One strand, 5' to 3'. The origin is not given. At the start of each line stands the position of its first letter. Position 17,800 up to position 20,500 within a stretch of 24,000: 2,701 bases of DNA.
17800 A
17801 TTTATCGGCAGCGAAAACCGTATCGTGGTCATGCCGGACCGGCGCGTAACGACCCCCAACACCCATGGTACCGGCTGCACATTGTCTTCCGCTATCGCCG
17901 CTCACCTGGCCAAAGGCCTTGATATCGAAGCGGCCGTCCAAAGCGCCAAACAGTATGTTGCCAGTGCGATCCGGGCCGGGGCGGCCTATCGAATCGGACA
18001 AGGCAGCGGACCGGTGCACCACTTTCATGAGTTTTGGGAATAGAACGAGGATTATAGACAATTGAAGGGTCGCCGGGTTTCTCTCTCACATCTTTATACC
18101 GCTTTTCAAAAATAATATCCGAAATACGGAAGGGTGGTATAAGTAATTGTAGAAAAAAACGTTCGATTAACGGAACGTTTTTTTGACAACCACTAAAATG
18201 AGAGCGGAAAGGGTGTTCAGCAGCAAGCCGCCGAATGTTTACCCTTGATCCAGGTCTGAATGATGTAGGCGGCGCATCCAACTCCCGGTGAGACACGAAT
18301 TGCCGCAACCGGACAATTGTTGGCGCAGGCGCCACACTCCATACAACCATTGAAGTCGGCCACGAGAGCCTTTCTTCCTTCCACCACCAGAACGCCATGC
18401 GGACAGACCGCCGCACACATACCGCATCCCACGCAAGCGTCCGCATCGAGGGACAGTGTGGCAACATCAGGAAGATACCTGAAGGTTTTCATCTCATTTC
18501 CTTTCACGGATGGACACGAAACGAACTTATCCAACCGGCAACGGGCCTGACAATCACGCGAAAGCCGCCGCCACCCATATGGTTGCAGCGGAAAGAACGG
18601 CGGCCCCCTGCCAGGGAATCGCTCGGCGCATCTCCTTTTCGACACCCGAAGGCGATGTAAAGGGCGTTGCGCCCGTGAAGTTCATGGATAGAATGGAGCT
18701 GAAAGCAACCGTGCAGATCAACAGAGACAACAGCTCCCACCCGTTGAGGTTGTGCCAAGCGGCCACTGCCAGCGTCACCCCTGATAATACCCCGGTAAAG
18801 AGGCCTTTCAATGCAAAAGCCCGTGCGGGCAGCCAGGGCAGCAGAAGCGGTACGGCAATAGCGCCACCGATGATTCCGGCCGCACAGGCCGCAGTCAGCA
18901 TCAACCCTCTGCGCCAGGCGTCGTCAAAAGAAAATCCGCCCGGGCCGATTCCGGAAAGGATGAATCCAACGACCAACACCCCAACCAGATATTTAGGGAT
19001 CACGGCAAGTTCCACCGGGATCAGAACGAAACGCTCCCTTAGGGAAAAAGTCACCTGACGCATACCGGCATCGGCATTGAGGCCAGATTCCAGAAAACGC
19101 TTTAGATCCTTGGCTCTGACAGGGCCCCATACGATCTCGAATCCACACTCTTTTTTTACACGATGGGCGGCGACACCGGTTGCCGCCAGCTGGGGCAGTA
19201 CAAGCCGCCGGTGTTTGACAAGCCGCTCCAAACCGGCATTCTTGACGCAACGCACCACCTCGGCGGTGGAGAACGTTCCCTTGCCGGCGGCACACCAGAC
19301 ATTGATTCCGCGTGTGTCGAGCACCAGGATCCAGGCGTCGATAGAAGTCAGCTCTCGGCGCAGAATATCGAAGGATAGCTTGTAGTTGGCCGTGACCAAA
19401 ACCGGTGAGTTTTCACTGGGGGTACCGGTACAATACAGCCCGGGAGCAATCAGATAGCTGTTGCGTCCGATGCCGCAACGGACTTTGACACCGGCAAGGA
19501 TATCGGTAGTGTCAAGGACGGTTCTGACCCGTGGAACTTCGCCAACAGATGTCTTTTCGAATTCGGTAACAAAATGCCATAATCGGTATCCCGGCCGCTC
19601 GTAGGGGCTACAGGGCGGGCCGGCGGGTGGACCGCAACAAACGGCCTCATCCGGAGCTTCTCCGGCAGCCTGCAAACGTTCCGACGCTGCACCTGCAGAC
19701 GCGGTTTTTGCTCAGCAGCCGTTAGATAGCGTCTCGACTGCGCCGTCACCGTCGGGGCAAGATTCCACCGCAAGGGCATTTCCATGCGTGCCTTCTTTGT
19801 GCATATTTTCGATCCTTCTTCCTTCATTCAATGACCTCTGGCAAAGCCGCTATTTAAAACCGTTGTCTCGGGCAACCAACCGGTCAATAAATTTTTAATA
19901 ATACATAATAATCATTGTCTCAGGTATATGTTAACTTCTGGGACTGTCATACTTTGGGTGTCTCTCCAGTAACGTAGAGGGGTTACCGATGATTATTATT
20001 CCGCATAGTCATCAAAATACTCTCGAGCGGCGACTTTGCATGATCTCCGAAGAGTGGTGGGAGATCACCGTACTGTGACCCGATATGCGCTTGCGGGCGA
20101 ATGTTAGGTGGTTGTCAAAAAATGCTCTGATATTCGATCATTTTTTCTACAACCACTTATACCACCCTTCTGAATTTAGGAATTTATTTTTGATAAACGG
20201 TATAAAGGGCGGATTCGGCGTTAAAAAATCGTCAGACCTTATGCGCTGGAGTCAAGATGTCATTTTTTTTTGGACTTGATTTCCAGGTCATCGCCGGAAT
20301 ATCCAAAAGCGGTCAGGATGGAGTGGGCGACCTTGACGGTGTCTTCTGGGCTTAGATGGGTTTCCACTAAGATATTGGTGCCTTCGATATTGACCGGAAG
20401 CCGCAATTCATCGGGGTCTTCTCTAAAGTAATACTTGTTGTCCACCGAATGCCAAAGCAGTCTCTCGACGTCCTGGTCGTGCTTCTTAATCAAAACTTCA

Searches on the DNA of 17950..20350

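Call 35: search_rna_families(source=window, start=17950, end=20350, threshold=evalue, max_evalue=5)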
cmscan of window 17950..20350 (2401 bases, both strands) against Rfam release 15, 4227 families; matches with E-value up to 5: 1.
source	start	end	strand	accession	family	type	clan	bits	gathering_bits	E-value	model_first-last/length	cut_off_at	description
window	19749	19873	+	RF01956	NEAT1_2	Gene; lncRNA;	-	15.2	60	4.2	1-116/116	no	Nuclear enriched abundant transcript 1 conserved region 2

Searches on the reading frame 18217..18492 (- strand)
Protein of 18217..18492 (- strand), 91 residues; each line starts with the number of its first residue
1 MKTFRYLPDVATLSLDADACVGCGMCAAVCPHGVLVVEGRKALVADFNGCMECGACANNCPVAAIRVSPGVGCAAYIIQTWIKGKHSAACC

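Call 11: search_protein_families(library=pfam, proteins=[window:18217-18492:-])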
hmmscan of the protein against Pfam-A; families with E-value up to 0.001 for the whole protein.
window:18217-18492:- (91 aa): 14 families
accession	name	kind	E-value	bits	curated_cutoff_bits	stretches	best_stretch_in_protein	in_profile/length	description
PF12838.12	Fer4_7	-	1.1e-14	55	27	2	20-64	2-52/52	4Fe-4S dicluster domain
PF00037.32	Fer4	-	8.8e-14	51.1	21.1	2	15-35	3-23/24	4Fe-4S binding domain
PF12797.12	Fer4_2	-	9.9e-11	41.3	24.5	2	15-31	5-21/22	4Fe-4S binding domain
PF13187.11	Fer4_9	-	1.5e-10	41.4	27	2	19-65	1-52/52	4Fe-4S dicluster domain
PF13183.11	Fer4_8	-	9.8e-10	39.3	27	2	17-34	51-68/68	4Fe-4S dicluster domain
PF13237.11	Fer4_10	-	7e-09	35.9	25.5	1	14-61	3-53/53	4Fe-4S dicluster domain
PF13484.11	Fer4_16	-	1.3e-08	35.9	30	1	20-36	2-18/66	4Fe-4S double cluster binding domain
PF13534.11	Fer4_17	-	2.6e-08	34.7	22.2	1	15-34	41-60/61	4Fe-4S dicluster domain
PF12837.12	Fer4_6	-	3e-08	33.7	25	1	16-35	5-24/24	4Fe-4S binding domain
PF14697.11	Fer4_21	-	3.6e-07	30.7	35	1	15-66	3-58/59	4Fe-4S dicluster domain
PF25160.1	LdpA_Fe-S-bd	-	3.4e-06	27.2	27.6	1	17-35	25-43/49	LdpA Fe-S cluster-binding domain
PF12800.12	Fer4_4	-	2.1e-05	24.9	24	0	18-31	2-15/17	4Fe-4S binding domain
PF17179.9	Fer4_22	-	3.7e-05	24.9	27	0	15-33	76-94/95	4Fe-4S dicluster domain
PF12798.12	Fer4_3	-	0.00026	22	27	0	50-64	1-15/15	4Fe-4S binding domain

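Call 15: find_encoding_contigs(protein=window:18217-18492:-, flank=10000, max_places=10)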
Protein window:18217-18492:- (91 aa): 7 contigs read that carry it; 7 places shown.
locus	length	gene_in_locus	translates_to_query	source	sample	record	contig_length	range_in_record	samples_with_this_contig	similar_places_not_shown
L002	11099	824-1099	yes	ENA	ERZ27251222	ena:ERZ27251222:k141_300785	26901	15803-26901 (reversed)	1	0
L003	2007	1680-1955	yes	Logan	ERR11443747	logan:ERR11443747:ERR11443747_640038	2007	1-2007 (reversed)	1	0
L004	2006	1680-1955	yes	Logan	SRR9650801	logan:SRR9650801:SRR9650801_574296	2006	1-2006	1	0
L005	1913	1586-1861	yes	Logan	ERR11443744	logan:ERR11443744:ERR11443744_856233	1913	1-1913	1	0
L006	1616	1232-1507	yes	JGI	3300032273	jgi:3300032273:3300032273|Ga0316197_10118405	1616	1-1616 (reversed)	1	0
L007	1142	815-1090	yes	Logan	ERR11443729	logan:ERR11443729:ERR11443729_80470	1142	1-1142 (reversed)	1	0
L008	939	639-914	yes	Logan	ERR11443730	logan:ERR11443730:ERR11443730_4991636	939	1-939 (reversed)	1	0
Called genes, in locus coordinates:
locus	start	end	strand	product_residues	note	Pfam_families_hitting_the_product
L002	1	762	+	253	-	?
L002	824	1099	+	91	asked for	PF13534:Fer4_17 (faint), PF13237:Fer4_10, PF14697:Fer4_21 (weak), PF00037:Fer4, PF12797:Fer4_2 (weak), PF12837:Fer4_6 (weak), PF12838:Fer4_7, PF13187:Fer4_9, +4 more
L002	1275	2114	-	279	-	PF08543:Phos_pyr_kin, PF00294:PfkB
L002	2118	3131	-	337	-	PF00586:AIRS, PF02769:AIRS_C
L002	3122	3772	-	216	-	PF02581:TMP-TENI, PF03060:NMO (weak)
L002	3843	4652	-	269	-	PF02110:HK, PF01256:Carb_kinase (weak)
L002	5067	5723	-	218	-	PF02589:LUD_dom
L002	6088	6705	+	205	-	-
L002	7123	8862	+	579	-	PF17203:sCache_3_2 (weak), PF00989:PAS, PF08448:PAS_4, PF13426:PAS_9, PF00512:HisKA, PF02518:HATPase_c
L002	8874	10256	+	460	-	PF00072:Response_reg, PF00158:Sigma54_activat, PF14532:Sigma54_activ_2, PF07728:AAA_5 (weak), PF25601:AAA_lid_14, PF02954:HTH_8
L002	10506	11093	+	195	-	PF21352:Zn_ribbon_Thio2, PF00085:Thioredoxin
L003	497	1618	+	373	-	PF03599:CdhD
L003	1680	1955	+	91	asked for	PF13534:Fer4_17 (faint), PF13237:Fer4_10, PF14697:Fer4_21 (weak), PF00037:Fer4, PF12797:Fer4_2 (weak), PF12837:Fer4_6 (weak), PF12838:Fer4_7, PF13187:Fer4_9, +4 more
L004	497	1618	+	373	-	PF03599:CdhD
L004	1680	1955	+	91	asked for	PF13534:Fer4_17 (faint), PF13237:Fer4_10, PF14697:Fer4_21 (weak), PF00037:Fer4, PF12797:Fer4_2 (weak), PF12837:Fer4_6 (weak), PF12838:Fer4_7, PF13187:Fer4_9, +4 more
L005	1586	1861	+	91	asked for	PF13534:Fer4_17 (faint), PF13237:Fer4_10, PF14697:Fer4_21 (weak), PF00037:Fer4, PF12797:Fer4_2 (weak), PF12837:Fer4_6 (weak), PF12838:Fer4_7, PF13187:Fer4_9, +4 more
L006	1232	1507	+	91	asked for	PF13534:Fer4_17 (faint), PF13237:Fer4_10, PF14697:Fer4_21 (weak), PF00037:Fer4, PF12797:Fer4_2 (weak), PF12837:Fer4_6 (weak), PF12838:Fer4_7, PF13187:Fer4_9, +4 more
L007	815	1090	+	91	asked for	PF13534:Fer4_17 (faint), PF13237:Fer4_10, PF14697:Fer4_21 (weak), PF00037:Fer4, PF12797:Fer4_2 (weak), PF12837:Fer4_6 (weak), PF12838:Fer4_7, PF13187:Fer4_9, +4 more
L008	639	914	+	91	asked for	PF13534:Fer4_17 (faint), PF13237:Fer4_10, PF14697:Fer4_21 (weak), PF00037:Fer4, PF12797:Fer4_2 (weak), PF12837:Fer4_6 (weak), PF12838:Fer4_7, PF13187:Fer4_9, +4 more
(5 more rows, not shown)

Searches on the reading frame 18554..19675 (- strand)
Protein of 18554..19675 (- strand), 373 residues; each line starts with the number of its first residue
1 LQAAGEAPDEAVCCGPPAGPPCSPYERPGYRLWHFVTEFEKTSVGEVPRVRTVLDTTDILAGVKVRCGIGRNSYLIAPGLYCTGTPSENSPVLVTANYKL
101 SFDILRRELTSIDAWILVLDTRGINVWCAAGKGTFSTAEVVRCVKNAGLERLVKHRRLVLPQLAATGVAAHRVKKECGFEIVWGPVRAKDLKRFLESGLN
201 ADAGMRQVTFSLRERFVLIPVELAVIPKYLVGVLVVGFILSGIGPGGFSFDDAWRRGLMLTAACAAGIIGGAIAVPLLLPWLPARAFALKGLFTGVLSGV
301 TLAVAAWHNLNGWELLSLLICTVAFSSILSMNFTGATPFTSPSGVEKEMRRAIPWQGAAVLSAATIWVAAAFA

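Call 11: search_protein_families(library=pfam, proteins=[window:18554-19675:-])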
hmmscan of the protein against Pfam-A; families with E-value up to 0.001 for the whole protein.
window:18554-19675:- (373 aa): 1 family
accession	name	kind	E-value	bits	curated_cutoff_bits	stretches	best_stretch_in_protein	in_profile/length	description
PF03599.22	CdhD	-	4.8e-14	52.3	24.8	1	78-187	270-379/387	CO dehydrogenase/acetyl-CoA synthase delta subunit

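Call 24: find_homologous_proteins(query=window:18554-19675:-, max_evalue=1e-30)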
Query window:18554-19675:- (373 aa): 8000 proteins with E <= 1e-30 among 8000 candidates; the best 120 are listed.
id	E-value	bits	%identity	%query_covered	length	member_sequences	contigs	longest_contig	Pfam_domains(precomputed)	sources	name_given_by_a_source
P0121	2.5e-247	838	100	100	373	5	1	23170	PF03599.23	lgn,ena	-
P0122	8.6e-187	639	88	88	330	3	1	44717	PF03599.23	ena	-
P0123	1.1e-184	632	84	90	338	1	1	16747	PF03599.23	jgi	jgi:hypothetical protein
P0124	8.1e-184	629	84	86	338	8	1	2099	PF03599.23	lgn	-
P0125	3.5e-180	617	82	90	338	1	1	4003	PF03599.23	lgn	-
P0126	4.8e-160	551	72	91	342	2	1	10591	PF03599.23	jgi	jgi:hypothetical protein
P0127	2.3e-159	548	76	87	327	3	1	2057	PF03599.23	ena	-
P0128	4.4e-155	534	65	98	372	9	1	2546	PF03599.23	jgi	jgi:hypothetical protein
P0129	6.3e-155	534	65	98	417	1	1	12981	PF03599.23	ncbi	-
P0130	3.4e-154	531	64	98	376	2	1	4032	PF03599.23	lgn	-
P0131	3.7e-154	531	75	87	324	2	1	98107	PF03599.23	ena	-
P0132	1.7e-153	529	65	98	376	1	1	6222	PF03599.23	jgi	-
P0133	5.3e-153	527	64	97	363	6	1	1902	PF03599.23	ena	-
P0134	8.7e-150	517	62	100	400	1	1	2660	PF03599.23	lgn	-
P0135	1.3e-149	516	63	98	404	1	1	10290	PF03599.23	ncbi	-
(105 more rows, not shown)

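Call 26: find_encoding_contigs(protein=P0122, flank=10000, max_places=3)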
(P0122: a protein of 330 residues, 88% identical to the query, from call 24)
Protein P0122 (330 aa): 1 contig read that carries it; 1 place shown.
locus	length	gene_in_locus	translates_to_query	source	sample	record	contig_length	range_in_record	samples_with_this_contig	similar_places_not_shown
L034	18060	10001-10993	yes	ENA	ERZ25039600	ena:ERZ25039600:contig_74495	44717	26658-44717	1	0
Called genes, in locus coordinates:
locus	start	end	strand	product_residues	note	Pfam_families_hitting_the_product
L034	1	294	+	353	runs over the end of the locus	PF02253:PLA1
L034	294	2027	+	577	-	PF00884:Sulfatase, PF16347:SGSH_C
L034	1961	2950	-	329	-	PF00126:HTH_1, PF03466:LysR_substrate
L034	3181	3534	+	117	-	-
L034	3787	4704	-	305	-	PF04140:ICMT (faint), PF06966:DUF1295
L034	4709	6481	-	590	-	PF01547:SBP_bac_1, PF13416:SBP_bac_8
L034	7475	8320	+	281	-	PF01694:Rhomboid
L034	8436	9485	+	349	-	-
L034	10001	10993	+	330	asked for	PF03599:CdhD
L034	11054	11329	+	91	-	PF13534:Fer4_17 (faint), PF13237:Fer4_10, PF00037:Fer4, PF12797:Fer4_2 (weak), PF12837:Fer4_6 (weak), PF14697:Fer4_21 (weak), PF12838:Fer4_7, PF13187:Fer4_9, +4 more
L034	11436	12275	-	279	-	PF08543:Phos_pyr_kin, PF00294:PfkB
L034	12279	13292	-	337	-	PF00586:AIRS, PF02769:AIRS_C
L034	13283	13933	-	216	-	PF02581:TMP-TENI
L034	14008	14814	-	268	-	PF02110:HK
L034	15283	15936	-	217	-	PF02589:LUD_dom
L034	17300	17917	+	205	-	-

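Call 27: find_encoding_contigs(protein=P0123, flank=10000, max_places=3)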
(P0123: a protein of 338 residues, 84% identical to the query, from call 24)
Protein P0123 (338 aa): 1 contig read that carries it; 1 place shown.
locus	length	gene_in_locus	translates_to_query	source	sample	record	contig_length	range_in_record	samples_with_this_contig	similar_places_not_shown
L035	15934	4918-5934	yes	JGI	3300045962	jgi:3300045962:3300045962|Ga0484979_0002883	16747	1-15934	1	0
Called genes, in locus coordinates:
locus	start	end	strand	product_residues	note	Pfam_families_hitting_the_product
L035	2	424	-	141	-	?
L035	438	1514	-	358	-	PF20244:DUF6599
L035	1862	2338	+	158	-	PF02085:Cytochrom_CIII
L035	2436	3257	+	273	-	PF01694:Rhomboid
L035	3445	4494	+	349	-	-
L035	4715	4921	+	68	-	-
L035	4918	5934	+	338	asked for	PF03599:CdhD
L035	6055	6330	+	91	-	PF13183:Fer4_8 (faint), PF13484:Fer4_16 (faint), PF13237:Fer4_10 (weak), PF00037:Fer4 (weak), PF14697:Fer4_21 (weak), PF12838:Fer4_7, PF13187:Fer4_9, PF00037:Fer4 (weak), +5 more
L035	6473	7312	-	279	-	PF08543:Phos_pyr_kin, PF00294:PfkB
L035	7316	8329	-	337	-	PF00586:AIRS, PF02769:AIRS_C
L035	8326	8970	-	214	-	PF02581:TMP-TENI, PF03060:NMO (weak)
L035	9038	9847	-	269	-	PF02110:HK, PF01256:Carb_kinase (faint)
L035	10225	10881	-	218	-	PF02589:LUD_dom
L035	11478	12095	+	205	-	-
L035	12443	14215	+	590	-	PF00989:PAS, PF08448:PAS_4, PF13426:PAS_9, PF00512:HisKA, PF02518:HATPase_c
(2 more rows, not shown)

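Call 30: find_encoding_contigs(protein=P0131, flank=8000, max_places=2)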
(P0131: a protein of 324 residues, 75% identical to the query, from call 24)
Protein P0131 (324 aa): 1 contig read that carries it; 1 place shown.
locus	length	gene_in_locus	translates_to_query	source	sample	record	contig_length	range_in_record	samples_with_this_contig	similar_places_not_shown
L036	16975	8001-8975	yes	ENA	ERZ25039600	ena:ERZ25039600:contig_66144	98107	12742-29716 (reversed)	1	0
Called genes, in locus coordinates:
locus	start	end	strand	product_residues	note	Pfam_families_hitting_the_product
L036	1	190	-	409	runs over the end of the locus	PF00248:Aldo_ket_red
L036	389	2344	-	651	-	PF12801:Fer4_5, PF12837:Fer4_6 (faint), PF12838:Fer4_7 (faint), PF13484:Fer4_16 (faint), PF13183:Fer4_8 (faint), PF13187:Fer4_9 (faint), PF13237:Fer4_10 (faint), PF00037:Fer4 (weak)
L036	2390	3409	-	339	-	PF04015:DUF362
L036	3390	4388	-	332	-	PF20244:DUF6599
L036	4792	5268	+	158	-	PF02085:Cytochrom_CIII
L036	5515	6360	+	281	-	PF01694:Rhomboid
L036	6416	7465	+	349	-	-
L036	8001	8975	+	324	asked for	PF03599:CdhD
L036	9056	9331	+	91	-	PF13534:Fer4_17 (faint), PF13183:Fer4_8 (faint), PF13237:Fer4_10, PF00037:Fer4 (weak), PF12837:Fer4_6 (weak), PF14697:Fer4_21 (weak), PF12838:Fer4_7, PF13187:Fer4_9 (weak), +4 more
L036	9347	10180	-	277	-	PF08543:Phos_pyr_kin, PF00294:PfkB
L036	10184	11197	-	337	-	PF00586:AIRS, PF02769:AIRS_C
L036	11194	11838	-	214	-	PF02581:TMP-TENI, PF03060:NMO (weak)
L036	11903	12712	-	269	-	PF02110:HK, PF08543:Phos_pyr_kin (weak)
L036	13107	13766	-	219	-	PF02589:LUD_dom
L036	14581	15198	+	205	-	-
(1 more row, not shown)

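Call 32: find_encoding_contigs(protein=P0121, flank=10000, max_places=10)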
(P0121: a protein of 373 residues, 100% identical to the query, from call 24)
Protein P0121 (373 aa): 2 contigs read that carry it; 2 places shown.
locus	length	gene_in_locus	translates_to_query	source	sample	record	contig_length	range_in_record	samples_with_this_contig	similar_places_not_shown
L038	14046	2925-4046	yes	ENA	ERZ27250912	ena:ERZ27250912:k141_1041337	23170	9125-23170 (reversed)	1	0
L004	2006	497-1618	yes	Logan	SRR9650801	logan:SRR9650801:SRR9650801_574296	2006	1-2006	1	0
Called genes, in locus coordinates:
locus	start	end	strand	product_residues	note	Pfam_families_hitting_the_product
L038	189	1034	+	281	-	PF01694:Rhomboid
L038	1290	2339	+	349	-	-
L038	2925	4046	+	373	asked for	PF03599:CdhD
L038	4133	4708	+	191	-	-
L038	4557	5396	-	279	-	PF08543:Phos_pyr_kin, PF00294:PfkB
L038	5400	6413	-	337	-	PF00586:AIRS, PF02769:AIRS_C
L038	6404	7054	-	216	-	PF02581:TMP-TENI, PF03060:NMO (weak)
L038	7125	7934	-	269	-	PF02110:HK, PF01256:Carb_kinase (weak)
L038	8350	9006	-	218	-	PF02589:LUD_dom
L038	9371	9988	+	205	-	-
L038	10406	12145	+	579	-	PF17203:sCache_3_2 (weak), PF00989:PAS, PF08448:PAS_4, PF13426:PAS_9, PF00512:HisKA, PF02518:HATPase_c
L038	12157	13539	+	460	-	PF00072:Response_reg, PF00158:Sigma54_activat, PF14532:Sigma54_activ_2, PF07728:AAA_5 (weak), PF25601:AAA_lid_14, PF02954:HTH_8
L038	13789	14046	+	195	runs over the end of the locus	PF21352:Zn_ribbon_Thio2, PF00085:Thioredoxin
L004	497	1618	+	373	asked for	PF03599:CdhD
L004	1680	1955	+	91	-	PF13534:Fer4_17 (faint), PF13237:Fer4_10, PF14697:Fer4_21 (weak), PF00037:Fer4, PF12797:Fer4_2 (weak), PF12837:Fer4_6 (weak), PF12838:Fer4_7, PF13187:Fer4_9, +4 more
